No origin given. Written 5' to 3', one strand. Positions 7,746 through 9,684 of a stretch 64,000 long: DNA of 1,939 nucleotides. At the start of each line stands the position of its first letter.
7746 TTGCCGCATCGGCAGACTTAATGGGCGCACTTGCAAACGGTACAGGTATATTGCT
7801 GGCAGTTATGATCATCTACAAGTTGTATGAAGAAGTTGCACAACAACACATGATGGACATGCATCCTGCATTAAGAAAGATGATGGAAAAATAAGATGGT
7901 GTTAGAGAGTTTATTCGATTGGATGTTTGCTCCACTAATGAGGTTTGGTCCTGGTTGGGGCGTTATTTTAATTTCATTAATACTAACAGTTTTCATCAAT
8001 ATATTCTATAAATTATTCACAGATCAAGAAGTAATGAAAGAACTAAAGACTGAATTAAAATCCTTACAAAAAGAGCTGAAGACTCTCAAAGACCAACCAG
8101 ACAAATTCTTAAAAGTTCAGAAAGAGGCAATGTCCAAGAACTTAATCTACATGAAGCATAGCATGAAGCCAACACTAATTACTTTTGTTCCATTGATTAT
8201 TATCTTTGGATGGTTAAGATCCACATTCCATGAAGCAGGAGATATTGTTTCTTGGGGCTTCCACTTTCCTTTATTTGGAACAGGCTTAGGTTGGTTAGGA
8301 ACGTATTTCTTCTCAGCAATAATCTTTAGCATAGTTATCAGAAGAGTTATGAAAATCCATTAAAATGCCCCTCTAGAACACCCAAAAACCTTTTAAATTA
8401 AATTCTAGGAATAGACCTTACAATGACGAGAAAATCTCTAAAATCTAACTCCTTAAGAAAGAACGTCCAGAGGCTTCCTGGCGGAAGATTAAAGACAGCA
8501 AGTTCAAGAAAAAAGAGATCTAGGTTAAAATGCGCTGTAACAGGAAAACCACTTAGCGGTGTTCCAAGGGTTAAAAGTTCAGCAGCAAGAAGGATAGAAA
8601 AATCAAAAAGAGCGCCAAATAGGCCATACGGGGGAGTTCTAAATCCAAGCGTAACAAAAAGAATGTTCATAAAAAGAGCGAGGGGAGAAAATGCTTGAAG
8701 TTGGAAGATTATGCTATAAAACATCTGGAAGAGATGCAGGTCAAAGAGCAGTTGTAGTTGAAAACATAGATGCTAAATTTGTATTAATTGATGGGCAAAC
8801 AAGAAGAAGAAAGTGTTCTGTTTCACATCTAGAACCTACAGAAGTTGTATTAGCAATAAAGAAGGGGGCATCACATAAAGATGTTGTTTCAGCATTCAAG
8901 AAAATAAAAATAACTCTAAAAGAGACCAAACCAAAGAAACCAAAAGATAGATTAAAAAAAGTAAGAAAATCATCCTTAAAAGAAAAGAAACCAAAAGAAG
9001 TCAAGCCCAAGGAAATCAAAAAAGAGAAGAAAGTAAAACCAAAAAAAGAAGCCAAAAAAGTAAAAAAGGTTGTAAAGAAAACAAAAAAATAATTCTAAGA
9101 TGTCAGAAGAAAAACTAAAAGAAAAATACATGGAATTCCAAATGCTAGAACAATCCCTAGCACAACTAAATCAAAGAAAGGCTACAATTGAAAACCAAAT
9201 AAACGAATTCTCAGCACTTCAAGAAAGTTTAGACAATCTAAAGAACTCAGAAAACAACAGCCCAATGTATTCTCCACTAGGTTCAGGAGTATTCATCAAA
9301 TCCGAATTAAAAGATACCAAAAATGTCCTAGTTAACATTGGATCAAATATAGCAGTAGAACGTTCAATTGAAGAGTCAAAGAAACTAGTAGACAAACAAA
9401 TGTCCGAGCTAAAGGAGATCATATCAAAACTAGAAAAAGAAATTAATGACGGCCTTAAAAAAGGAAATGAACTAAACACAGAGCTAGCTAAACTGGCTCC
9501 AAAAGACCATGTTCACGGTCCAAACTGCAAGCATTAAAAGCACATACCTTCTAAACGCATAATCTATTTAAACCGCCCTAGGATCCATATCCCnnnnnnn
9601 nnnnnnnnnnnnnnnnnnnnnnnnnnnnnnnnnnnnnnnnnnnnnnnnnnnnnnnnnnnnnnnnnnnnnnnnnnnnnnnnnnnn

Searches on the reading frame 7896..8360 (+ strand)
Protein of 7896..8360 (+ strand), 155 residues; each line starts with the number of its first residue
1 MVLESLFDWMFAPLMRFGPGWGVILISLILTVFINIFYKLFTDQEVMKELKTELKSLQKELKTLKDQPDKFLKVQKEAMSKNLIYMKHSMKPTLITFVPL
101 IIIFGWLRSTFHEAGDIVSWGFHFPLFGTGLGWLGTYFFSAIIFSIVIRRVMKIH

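Call 16: search_protein_families(library=pfam, proteins=[window:7896-8360:+], max_evalue=0.01)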
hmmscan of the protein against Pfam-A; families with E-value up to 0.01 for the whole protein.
window:7896-8360:+ (155 aa): 3 families
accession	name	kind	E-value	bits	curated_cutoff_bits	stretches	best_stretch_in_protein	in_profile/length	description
PF01956.21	EMC3_TMCO1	-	6.9e-14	52.4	27.1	1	21-134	17-132/169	Integral membrane protein EMC3/TMCO1-like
PF13858.11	DUF4199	-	7.8e-06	26.9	32.3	1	20-107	70-154/165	Protein of unknown function (DUF4199)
PF02096.25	60KD_IMP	-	4.8e-05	23.8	35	1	21-120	3-92/163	60Kd inner membrane protein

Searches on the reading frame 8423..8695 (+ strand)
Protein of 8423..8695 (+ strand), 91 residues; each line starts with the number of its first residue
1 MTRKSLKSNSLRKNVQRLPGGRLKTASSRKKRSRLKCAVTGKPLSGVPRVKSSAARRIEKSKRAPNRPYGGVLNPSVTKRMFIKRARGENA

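Call 16: search_protein_families(library=pfam, proteins=[window:8423-8695:+], max_evalue=0.01)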
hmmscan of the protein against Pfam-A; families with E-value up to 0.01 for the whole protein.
window:8423-8695:+ (91 aa): 1 family
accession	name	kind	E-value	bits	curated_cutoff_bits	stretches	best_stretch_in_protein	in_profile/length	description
PF01199.23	Ribosomal_L34e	-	1.7e-18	67.1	27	1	2-84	9-91/94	Ribosomal protein L34e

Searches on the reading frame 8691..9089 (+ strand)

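Call 16: search_protein_families(library=pfam, proteins=[window:8691-9089:+], max_evalue=0.01)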
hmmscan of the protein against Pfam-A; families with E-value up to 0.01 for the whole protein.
window:8691-9089:+ (133 aa): 1 family
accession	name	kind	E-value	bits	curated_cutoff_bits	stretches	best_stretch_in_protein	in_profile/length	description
PF00467.35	KOW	-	3.4e-05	23.9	22.3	1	4-34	1-32/32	KOW motif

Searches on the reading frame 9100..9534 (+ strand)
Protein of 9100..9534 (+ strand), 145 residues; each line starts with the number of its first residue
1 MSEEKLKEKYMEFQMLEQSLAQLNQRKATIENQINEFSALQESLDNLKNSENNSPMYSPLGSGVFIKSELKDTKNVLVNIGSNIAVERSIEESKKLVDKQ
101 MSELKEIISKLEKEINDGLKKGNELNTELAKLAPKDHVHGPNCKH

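Call 16: search_protein_families(library=pfam, proteins=[window:9100-9534:+], max_evalue=0.01)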
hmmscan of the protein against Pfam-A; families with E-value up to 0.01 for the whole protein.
window:9100-9534:+ (145 aa): 4 families
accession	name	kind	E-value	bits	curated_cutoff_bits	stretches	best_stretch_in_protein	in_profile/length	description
PF02996.22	Prefoldin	-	3.6e-24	85.5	23.2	1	16-133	1-118/120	Prefoldin subunit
PF01920.25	Prefoldin_2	-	5.9e-06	26.7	27.6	1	8-76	2-66/106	Prefoldin subunit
PF04513.17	Baculo_PEP_C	-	0.0019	18.7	38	0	72-133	17-80/140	Baculovirus polyhedron envelope protein, PEP, C terminus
PF02090.21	SPAM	-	0.0044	17.4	35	0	13-52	14-53/142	Salmonella surface presentation of antigen gene type M protein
